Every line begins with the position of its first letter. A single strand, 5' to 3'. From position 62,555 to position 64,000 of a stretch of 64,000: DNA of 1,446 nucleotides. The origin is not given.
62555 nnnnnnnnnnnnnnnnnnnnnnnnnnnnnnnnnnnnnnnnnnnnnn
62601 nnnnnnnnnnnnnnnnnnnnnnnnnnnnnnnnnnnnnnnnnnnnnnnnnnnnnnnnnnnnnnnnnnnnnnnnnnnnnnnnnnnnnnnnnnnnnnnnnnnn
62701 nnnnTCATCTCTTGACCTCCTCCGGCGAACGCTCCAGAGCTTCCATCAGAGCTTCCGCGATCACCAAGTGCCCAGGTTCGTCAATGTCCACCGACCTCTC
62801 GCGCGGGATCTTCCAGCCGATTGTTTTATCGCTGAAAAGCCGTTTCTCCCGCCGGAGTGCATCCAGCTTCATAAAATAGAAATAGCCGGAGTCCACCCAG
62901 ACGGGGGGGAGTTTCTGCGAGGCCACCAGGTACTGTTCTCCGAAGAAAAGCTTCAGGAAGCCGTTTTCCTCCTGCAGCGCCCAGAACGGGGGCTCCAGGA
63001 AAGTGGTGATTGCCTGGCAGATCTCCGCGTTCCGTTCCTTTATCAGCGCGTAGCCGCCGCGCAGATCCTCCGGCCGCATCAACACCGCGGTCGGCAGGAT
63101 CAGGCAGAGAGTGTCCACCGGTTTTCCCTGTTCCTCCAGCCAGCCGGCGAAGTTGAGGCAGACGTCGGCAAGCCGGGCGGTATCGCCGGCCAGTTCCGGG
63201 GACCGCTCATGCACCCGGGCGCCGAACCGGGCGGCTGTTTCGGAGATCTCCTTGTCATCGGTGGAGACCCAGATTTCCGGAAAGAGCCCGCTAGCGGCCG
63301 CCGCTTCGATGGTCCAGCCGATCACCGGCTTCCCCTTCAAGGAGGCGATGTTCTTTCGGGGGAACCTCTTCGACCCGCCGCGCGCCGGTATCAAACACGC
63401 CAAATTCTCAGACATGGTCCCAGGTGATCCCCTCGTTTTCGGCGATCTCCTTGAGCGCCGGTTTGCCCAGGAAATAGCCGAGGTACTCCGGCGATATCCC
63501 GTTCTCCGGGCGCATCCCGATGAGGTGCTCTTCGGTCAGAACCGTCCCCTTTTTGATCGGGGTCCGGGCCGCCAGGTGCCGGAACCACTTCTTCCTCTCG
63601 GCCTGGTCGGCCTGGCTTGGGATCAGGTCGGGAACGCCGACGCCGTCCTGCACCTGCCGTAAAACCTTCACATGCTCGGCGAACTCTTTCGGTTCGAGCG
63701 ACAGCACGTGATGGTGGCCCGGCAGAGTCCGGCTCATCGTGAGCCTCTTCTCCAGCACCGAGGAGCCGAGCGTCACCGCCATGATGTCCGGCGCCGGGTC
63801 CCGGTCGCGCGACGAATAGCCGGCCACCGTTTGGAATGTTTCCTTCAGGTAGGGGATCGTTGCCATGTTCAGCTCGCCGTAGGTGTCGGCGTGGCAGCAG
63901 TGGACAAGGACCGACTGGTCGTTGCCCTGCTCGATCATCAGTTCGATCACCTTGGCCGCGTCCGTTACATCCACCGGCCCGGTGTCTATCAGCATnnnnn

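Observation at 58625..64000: Non-canonical nonulosonic acid cassette: NeuB + NeuA with a Gfo/Idh/MocA, HemL-like aminotransferase and GNAT trio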

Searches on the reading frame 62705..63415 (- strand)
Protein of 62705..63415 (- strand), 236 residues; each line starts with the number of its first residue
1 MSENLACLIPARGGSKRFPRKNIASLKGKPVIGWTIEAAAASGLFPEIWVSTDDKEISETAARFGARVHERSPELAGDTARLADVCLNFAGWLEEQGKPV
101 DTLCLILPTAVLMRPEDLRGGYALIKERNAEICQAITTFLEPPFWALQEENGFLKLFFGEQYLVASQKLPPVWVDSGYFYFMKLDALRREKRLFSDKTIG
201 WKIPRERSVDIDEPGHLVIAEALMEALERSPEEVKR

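Call 3: search_protein_families(library=pfam, proteins=[window:62705-63415:-])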
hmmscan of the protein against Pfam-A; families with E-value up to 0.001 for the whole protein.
window:62705-63415:- (236 aa): 2 families
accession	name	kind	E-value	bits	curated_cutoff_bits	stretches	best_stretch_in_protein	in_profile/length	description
PF02348.25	CTP_transf_3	-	1.1e-24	87.9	22.6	1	6-92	1-87/217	Cytidylyltransferase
PF12804.13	NTP_transf_3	-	0.00023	21.8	27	1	8-74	2-68/160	MobA-like NTP transferase domain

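Call 4: search_protein_families(library=ncbifam, proteins=[window:62705-63415:-])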
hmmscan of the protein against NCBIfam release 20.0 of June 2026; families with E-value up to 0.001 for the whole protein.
window:62705-63415:- (236 aa): 6 families
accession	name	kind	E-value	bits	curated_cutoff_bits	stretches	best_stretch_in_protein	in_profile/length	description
TIGR03584.1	PseF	equivalog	7.5e-54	182.7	205.7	1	7-224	2-220/222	pseudaminic acid cytidylyltransferase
NF009905.0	PRK13368.1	subfamily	7.5e-17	61.5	255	1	4-88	2-86/243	3-deoxy-manno-octulosonate cytidylyltransferase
NF003952.0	PRK05450.1-5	subfamily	2.1e-16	59.8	193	1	6-89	4-87/250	3-deoxy-manno-octulosonate cytidylyltransferase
NF003950.0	PRK05450.1-3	subfamily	7.5e-16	58.2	234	1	5-87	3-85/248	3-deoxy-manno-octulosonate cytidylyltransferase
TIGR00466.1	kdsB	equivalog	8.1e-10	38.5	155.2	1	7-86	5-83/241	3-deoxy-manno-octulosonate cytidylyltransferase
NF003948.0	PRK05450.1-1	equivalog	8.7e-07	28.4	281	1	4-68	5-68/248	3-deoxy-manno-octulosonate cytidylyltransferase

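Call 42: find_encoding_contigs(protein=window:62705-63415:-, flank=10000, max_places=3)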
Protein window:62705-63415:- (236 aa): 7 contigs read that carry it; 3 places shown.
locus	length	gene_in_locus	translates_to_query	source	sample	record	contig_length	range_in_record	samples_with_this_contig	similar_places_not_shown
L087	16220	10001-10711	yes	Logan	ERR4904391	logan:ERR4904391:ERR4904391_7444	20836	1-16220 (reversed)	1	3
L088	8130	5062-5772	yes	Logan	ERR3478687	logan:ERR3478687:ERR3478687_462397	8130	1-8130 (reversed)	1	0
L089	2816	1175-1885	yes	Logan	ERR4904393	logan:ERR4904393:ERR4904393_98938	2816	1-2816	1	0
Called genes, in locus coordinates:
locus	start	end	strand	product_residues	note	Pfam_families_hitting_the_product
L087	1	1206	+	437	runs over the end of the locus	PF13231:PMT_2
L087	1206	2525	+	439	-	-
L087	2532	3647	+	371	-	PF01073:3Beta_HSD, PF01370:Epimerase, PF02719:Polysacc_synt_2, PF04321:RmlD_sub_bind, PF07993:NAD_binding_4 (weak), PF13460:NAD_binding_10, PF16363:GDP_Man_Dehyd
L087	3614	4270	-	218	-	-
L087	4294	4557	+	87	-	-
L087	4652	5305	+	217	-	PF13412:HTH_24 (weak), PF22674:C2185-like_N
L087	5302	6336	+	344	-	-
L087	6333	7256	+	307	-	PF04321:RmlD_sub_bind, PF01073:3Beta_HSD (faint), PF01370:Epimerase, PF02719:Polysacc_synt_2, PF16363:GDP_Man_Dehyd, PF07993:NAD_binding_4 (weak)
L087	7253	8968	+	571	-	PF02543:Carbam_trans_N, PF16861:Carbam_trans_C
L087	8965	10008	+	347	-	PF03102:NeuB, PF08666:SAF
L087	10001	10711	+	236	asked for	PF02348:CTP_transf_3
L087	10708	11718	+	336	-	PF01408:GFO_IDH_MocA, PF22725:GFO_IDH_MocA_C3, PF02894:GFO_IDH_MocA_C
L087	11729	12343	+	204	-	PF13302:Acetyltransf_3, PF13420:Acetyltransf_4, PF00583:Acetyltransf_1, PF13523:Acetyltransf_8 (faint)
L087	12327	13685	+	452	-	PF00202:Aminotran_3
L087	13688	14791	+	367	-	PF03102:NeuB, PF08666:SAF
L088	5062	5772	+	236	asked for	PF02348:CTP_transf_3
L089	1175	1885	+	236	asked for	PF02348:CTP_transf_3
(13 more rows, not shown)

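Call 58: search_solved_structures(query=window:62705-63415:-, max_evalue=0.001)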
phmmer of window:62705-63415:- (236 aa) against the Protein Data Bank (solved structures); distinct sequences matched with E-value up to 0.001: 17.
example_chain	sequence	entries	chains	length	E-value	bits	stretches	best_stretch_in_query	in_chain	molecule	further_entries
9ftb_A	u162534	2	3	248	7.1e-34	120.8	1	7-223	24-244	NeuA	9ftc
9t4z_A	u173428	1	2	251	4e-26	95.4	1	5-203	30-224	PpNeuA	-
6ifd_A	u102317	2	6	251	1.7e-25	93.4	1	1-215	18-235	CMP-N-acetylneuraminate Synthetase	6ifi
1qwj_A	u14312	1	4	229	8.6e-24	87.8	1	4-214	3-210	cytidine monophospho-N-acetylneuraminic acid synthetase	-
1eyr_A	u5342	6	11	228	5.1e-15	59.1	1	3-224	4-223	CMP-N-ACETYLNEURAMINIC ACID SYNTHETASE | N-acylneuraminate cytidylyltransferase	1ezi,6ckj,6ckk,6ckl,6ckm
3oam_A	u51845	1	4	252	2.3e-09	40.6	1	6-90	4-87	3-deoxy-manno-octulosonate cytidylyltransferase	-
3duv_A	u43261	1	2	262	7.6e-09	38.9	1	6-87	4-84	3-deoxy-manno-octulosonate cytidylyltransferase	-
1vh3_A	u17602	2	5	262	7.7e-09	38.8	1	6-87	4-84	3-deoxy-manno-octulosonate cytidylyltransferase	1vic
3tqd_A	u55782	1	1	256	9.9e-09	38.5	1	7-89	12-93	3-deoxy-manno-octulosonate cytidylyltransferase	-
1gq9_A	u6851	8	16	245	1.9e-08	37.6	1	7-85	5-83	3-DEOXY-MANNO-OCTULOSONATE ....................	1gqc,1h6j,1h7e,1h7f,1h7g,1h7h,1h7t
3jtj_A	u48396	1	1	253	7.2e-06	29.1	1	6-89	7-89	3-deoxy-manno-octulosonate cytidylyltransferase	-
3k8d_A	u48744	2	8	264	2.7e-05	27.3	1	6-86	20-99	3-deoxy-manno-octulosonate cytidylyltransferase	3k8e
1vh1_A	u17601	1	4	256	2.8e-05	27.2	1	6-86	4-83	3-deoxy-manno-octulosonate cytidylyltransferase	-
8ees_A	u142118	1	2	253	6e-05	26.1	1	7-86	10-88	3-deoxy-manno-octulosonate cytidylyltransferase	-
4fcu_A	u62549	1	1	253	0.00047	23.2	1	8-92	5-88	3-deoxy-manno-octulosonate cytidylyltransferase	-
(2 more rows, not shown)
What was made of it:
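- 62705..63415 (-): NeuA/PseF-type nonulosonate cytidylyltransferase (CTw). The nearest solved structures are NeuA CMP-nonulosonate synthetases (call 58).
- On Pseudaminic acid pathway: The nearest structures are NeuA-type (call 58).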

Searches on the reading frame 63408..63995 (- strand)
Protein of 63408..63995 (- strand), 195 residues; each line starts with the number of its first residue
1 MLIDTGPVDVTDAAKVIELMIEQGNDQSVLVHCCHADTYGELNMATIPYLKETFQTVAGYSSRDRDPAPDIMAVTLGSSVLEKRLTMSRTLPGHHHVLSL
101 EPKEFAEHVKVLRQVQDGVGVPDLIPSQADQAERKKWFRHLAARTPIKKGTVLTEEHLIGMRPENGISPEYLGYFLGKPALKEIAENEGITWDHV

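Call 3: search_protein_families(library=pfam, proteins=[window:63408-63995:-])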
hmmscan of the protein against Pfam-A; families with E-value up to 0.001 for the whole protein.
window:63408-63995:- (195 aa): 2 families
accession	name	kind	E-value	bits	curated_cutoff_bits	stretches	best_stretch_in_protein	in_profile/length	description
PF03102.20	NeuB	-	9.9e-21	74.7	22.1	1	2-120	117-237/241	NeuB family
PF08666.17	SAF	-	2.1e-09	38.2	21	1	141-195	4-62/63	SAF domain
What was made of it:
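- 63408..64000 (-): C-terminal 197 residues of NeuB2, an atypical NeuB-family protein (347 aa in full; its start lies 451 nt beyond the window end). PF03102 and SAF hits (call 3).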

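Call 4: search_protein_families(library=ncbifam, proteins=[window:63408-63995:-])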
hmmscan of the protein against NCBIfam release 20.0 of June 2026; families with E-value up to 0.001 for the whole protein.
window:63408-63995:- (195 aa): 2 families
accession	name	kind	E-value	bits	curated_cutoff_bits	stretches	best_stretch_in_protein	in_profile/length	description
TIGR03586.1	PseI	equivalog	7.3e-29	101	340.25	1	1-188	137-325/327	pseudaminic acid synthase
TIGR03569.1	NeuB_NnaB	equivalog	7.8e-29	100.8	399.65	1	2-189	137-328/329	N-acetylneuraminate synthase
